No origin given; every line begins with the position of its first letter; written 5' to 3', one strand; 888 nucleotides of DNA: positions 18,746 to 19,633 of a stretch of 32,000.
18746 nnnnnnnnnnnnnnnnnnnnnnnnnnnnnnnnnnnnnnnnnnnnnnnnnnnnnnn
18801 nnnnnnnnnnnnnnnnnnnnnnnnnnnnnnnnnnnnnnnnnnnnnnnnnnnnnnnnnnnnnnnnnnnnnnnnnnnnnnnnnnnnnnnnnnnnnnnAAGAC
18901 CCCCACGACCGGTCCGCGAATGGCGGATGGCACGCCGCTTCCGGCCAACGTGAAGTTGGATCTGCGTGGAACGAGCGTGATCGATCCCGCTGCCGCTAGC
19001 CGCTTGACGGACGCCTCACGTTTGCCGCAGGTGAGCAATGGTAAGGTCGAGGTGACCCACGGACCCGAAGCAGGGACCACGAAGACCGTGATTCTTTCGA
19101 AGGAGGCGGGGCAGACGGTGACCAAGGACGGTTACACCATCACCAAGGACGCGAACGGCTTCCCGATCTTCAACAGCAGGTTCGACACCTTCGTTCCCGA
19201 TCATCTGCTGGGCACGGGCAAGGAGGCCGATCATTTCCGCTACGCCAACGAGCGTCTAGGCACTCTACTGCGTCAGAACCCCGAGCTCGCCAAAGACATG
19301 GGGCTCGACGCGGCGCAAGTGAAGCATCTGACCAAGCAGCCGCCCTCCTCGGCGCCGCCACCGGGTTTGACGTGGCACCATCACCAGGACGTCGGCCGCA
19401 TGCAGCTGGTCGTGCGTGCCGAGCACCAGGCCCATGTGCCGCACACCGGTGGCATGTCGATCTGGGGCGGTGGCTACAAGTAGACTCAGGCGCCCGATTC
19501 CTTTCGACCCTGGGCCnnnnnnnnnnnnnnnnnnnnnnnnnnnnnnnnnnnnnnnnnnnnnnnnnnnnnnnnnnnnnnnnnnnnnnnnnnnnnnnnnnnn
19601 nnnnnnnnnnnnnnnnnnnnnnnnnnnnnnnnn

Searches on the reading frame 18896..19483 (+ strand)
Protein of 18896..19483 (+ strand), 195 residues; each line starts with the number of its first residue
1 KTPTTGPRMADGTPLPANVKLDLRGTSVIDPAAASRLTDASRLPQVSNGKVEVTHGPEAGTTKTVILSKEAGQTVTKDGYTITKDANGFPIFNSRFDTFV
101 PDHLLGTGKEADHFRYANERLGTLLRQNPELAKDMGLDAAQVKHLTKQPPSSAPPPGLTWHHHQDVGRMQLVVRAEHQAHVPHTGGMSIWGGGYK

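Call 82: search_solved_structures(query=window:18896-19483:+, max_evalue=1, show_alignments=1)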
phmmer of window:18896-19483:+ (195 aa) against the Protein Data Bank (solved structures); distinct sequences matched with E-value up to 1: 3.
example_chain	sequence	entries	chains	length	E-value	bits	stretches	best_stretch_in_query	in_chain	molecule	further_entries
8bd1_A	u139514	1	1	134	3e-05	27.1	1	131-189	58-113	Type IV secretion protein Rhs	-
8h8a_B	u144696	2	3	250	0.0012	21.9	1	132-192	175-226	C-terminal peptide from Putative Rhs-family protein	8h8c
8h8b_A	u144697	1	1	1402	0.23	14.5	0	146-192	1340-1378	Putative Rhs-family protein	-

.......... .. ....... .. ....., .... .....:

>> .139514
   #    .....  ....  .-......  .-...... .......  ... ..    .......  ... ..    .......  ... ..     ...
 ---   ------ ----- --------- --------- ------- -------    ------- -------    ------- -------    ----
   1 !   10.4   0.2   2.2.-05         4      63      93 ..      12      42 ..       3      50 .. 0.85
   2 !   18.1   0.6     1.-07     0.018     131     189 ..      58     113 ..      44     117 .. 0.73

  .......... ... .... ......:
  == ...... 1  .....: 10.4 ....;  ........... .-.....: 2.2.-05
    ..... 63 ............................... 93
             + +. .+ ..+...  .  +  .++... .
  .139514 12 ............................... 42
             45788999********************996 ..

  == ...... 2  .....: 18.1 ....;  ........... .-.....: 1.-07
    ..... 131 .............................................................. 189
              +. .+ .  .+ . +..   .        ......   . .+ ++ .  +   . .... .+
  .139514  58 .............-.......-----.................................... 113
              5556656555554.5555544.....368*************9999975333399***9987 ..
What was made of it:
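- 19145..19471 (+): C-terminal DNase tip of the Colicin-DNase/WHH type (HNH/EndoVII superfamily); the WHHH motif is visible in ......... PDB sequence match to the Rhs toxin C-terminal domains 8bd1 (E = 3e-5) and 8h8a (call 82).
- On Tox-WHH / Colicin-DNase (PF14414, PF12639) - toxin tip: Rhs toxin C-terminal domain 8bd1 matches at E = 3e-5 (call 82).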
